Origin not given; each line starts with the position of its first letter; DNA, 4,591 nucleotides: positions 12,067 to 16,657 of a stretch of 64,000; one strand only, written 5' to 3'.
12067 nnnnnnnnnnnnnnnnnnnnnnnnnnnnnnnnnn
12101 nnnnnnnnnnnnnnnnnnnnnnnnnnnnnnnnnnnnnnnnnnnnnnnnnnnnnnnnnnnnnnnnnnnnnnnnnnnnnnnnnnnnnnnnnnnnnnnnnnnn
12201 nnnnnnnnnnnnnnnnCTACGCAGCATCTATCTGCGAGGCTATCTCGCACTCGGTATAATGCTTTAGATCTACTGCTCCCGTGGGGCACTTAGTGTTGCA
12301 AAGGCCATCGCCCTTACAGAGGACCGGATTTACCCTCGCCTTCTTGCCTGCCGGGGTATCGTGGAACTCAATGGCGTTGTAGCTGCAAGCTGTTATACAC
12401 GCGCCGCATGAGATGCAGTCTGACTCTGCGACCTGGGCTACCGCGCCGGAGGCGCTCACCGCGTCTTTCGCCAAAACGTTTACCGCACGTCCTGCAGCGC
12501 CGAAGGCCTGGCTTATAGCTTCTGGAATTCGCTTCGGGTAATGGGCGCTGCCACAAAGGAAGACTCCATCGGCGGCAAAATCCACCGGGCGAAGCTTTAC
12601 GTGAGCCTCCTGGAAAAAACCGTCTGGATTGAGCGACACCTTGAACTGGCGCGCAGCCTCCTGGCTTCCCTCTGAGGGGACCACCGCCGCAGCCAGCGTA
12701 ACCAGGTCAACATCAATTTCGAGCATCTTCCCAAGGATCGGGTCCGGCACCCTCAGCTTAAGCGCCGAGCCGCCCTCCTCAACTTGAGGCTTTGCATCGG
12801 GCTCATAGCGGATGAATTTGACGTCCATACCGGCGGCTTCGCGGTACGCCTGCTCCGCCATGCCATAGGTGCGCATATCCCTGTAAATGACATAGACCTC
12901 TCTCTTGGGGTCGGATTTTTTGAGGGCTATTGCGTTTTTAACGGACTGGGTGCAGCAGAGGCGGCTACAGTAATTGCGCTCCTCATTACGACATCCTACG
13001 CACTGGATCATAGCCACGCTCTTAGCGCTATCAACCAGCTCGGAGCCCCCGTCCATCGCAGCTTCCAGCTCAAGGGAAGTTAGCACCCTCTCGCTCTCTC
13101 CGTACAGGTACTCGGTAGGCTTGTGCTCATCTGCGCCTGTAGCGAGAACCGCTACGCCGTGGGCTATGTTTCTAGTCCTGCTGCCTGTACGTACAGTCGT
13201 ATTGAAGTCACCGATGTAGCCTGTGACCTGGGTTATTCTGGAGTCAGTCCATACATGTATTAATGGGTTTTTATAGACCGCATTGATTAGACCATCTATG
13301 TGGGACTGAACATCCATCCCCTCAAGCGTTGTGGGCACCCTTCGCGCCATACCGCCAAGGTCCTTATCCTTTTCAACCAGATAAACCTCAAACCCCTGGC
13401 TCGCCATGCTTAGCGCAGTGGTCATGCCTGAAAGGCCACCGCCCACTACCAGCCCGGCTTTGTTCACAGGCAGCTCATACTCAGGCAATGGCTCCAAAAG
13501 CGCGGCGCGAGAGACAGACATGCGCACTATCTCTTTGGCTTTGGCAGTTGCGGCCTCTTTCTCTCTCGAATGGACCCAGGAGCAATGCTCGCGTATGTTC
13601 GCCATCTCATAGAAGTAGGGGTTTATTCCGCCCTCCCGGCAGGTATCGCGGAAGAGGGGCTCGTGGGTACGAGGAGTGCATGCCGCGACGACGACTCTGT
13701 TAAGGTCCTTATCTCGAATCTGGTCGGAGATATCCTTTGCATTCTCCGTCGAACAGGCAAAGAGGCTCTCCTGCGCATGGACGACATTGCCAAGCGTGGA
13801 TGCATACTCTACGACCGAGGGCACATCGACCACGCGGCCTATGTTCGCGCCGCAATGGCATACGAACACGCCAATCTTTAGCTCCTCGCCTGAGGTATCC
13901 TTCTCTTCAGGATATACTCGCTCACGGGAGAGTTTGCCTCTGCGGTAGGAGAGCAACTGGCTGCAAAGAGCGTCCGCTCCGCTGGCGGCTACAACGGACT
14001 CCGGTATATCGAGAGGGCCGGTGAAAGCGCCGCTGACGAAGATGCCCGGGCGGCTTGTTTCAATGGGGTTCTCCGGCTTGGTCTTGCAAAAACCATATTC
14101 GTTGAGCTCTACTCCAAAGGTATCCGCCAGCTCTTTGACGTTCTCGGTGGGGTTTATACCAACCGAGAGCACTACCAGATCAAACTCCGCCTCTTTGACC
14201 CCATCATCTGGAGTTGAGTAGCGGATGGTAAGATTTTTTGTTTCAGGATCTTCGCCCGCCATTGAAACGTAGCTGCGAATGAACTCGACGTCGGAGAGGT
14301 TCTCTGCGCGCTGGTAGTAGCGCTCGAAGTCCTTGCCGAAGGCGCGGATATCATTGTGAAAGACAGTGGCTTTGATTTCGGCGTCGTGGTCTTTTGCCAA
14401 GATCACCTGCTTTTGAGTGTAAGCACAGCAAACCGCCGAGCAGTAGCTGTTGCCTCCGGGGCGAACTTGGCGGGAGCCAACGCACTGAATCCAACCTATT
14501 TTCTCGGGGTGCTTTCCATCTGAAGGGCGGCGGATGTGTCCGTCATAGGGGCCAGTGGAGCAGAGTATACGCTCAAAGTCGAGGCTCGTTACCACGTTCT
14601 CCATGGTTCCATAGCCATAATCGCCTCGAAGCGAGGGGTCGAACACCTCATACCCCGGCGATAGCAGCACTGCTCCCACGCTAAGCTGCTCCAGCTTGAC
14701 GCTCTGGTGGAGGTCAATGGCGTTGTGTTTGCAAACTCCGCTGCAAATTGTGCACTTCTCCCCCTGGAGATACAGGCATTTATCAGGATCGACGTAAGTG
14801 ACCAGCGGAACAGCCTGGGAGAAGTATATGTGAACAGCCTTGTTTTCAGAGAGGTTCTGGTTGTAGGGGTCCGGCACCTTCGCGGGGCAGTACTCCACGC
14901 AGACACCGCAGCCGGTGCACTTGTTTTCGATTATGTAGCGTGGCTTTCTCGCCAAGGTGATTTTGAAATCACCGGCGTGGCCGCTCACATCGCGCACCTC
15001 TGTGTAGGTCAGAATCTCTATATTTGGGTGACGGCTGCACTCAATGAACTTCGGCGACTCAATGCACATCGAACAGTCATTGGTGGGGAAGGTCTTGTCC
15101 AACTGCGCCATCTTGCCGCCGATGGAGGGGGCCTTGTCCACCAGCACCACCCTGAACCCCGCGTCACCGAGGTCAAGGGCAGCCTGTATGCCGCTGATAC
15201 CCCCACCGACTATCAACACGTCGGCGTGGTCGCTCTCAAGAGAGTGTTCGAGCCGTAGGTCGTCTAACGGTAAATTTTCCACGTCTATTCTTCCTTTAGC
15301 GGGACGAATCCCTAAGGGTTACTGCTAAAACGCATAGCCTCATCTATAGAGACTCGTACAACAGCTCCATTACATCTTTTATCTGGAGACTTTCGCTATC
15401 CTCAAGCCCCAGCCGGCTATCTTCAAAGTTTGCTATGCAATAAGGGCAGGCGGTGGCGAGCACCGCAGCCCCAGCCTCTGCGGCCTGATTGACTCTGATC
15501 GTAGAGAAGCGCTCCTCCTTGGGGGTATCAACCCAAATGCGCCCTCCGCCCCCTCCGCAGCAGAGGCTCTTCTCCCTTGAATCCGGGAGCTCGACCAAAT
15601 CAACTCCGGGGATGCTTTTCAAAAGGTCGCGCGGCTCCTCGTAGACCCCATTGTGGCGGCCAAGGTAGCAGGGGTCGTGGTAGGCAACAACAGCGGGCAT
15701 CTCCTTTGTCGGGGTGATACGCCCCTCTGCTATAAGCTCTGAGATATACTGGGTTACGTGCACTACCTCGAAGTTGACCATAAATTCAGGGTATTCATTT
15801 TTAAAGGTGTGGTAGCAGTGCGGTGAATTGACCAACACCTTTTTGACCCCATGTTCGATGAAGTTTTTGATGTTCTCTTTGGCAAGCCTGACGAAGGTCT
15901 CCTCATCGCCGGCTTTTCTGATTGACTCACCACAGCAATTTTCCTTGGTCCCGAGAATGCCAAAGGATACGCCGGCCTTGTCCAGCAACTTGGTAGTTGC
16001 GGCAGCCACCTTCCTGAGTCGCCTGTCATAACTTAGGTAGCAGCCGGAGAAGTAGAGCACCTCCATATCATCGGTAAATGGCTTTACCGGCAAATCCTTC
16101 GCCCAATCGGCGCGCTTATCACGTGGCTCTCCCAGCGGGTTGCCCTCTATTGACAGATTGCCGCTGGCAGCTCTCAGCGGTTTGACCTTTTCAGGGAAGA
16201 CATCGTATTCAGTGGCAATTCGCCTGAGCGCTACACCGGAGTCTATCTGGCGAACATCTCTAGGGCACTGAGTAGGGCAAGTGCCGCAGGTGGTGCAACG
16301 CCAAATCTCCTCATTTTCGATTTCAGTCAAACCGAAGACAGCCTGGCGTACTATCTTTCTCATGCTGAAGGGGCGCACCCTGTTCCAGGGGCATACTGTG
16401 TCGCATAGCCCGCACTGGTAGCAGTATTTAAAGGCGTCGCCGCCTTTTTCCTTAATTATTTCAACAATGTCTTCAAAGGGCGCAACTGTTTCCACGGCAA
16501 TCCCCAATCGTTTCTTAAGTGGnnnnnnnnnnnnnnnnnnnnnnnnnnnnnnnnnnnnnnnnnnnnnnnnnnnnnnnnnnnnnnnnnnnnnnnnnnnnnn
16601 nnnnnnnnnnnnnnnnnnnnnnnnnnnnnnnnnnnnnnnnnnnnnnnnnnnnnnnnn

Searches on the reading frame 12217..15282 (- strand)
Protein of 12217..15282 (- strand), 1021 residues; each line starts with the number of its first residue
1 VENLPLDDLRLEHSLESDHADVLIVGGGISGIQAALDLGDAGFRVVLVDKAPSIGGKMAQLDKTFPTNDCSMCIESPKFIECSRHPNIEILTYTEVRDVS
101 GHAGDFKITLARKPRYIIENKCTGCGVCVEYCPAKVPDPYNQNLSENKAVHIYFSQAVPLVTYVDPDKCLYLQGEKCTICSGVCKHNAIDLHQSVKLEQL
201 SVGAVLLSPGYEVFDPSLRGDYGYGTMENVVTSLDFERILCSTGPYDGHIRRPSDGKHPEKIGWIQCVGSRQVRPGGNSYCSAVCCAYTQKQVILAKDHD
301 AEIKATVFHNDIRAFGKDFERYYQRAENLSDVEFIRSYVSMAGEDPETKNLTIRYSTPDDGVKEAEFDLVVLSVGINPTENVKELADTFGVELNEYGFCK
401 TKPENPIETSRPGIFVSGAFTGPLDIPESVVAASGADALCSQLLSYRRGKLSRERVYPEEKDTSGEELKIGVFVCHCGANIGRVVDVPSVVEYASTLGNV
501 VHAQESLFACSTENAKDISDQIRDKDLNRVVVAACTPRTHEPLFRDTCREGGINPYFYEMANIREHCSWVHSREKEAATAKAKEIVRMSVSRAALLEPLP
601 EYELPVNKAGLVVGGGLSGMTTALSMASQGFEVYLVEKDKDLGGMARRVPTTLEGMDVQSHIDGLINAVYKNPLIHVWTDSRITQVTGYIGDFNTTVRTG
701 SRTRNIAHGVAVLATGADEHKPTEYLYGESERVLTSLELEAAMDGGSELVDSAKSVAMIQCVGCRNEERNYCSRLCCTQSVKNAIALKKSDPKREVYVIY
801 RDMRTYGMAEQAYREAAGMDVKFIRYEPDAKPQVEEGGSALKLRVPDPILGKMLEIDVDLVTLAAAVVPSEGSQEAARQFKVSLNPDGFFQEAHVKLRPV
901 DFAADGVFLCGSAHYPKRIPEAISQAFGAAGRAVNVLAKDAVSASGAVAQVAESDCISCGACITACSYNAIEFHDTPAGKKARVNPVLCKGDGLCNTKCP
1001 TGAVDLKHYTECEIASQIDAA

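Call 10: search_protein_families(library=pfam, max_evalue=0.00001, proteins=[window:12217-15282:-])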
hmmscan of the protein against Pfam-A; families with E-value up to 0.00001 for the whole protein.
window:12217-15282:- (1021 aa): 15 families
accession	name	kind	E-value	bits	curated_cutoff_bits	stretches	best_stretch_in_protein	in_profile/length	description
PF07992.20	Pyr_redox_2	-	4.6e-23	82.5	26.1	1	21-434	2-288/291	Pyridine nucleotide-disulphide oxidoreductase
PF13450.12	NAD_binding_8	-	1.8e-17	63.8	21.9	2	612-651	1-40/68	NAD(P)-binding Rossmann-like domain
PF12831.13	FAD_oxidored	-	7.7e-17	62.1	27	2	21-59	1-39/416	FAD dependent oxidoreductase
PF00037.32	Fer4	-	1.1e-12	47.7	21.1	1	116-135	2-21/24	4Fe-4S binding domain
PF12838.12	Fer4_7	-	3.5e-12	47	27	1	956-1003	2-52/52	4Fe-4S dicluster domain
PF01266.30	DAO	-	5.1e-11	43.1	27.9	0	21-56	1-37/353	FAD dependent oxidoreductase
PF13738.12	Pyr_redox_3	-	1.4e-10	41.3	30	0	17-114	162-253/305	Pyridine nucleotide-disulphide oxidoreductase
PF00890.30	FAD_binding_2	-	1.7e-10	41.1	20.4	0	21-58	1-38/414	FAD binding domain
PF03486.20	HI0933_like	-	1.1e-09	38.6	50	0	21-59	2-40/244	HI0933-like protein Rossmann domain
PF01494.25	FAD_binding_3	-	3e-08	33.7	22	0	20-51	2-33/349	FAD binding domain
PF14697.11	Fer4_21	-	5.1e-08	33.4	35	1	949-1004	1-57/59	4Fe-4S dicluster domain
PF01946.23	Thi4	-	6.3e-08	32.6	26.2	0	18-59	16-58/235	Thi4 family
PF01134.28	GIDA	-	8.2e-08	32.1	22.1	0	21-59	1-29/391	Glucose inhibited division protein A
PF00070.33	Pyr_redox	-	2.6e-06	28.3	22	0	22-55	2-35/82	Pyridine nucleotide-disulphide oxidoreductase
PF01593.30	Amino_oxidase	-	7.4e-06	25.9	19.8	0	29-59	1-31/443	Flavin containing amine oxidoreductase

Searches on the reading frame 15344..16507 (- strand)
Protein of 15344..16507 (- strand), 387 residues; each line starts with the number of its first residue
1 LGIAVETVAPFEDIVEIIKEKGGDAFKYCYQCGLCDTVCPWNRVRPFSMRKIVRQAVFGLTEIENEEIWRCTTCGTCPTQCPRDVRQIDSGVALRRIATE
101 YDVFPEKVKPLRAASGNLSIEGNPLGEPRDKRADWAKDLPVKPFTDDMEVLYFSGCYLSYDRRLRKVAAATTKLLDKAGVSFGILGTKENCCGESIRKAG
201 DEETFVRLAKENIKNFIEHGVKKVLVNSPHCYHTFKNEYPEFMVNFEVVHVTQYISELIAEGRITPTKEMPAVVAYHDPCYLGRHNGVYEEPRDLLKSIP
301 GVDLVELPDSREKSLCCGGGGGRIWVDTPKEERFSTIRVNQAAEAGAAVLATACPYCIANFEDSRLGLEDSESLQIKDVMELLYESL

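Call 10: search_protein_families(library=pfam, max_evalue=0.00001, proteins=[window:15344-16507:-])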
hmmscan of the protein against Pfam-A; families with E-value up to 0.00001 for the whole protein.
window:15344-16507:- (387 aa): 8 families
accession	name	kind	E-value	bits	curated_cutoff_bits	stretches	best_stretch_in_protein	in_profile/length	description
PF02754.22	CCG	-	5.8e-37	126.1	20.6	2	274-361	1-84/85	Cysteine-rich domain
PF13183.11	Fer4_8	-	1.6e-11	45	27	1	27-85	3-68/68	4Fe-4S dicluster domain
PF13187.11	Fer4_9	-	1.8e-08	34.7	27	1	28-84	1-50/52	4Fe-4S dicluster domain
PF13534.11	Fer4_17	-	1.1e-07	32.7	22.2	1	29-85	2-60/61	4Fe-4S dicluster domain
PF13484.11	Fer4_16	-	1.2e-06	29.6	30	0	19-42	43-66/66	4Fe-4S double cluster binding domain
PF13237.11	Fer4_10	-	1.5e-06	28.5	25.5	1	27-82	7-53/53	4Fe-4S dicluster domain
PF25160.1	LdpA_Fe-S-bd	-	4e-06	27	27.6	0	22-48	21-47/49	LdpA Fe-S cluster-binding domain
PF12838.12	Fer4_7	-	9.3e-06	26.5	27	1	29-85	2-52/52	4Fe-4S dicluster domain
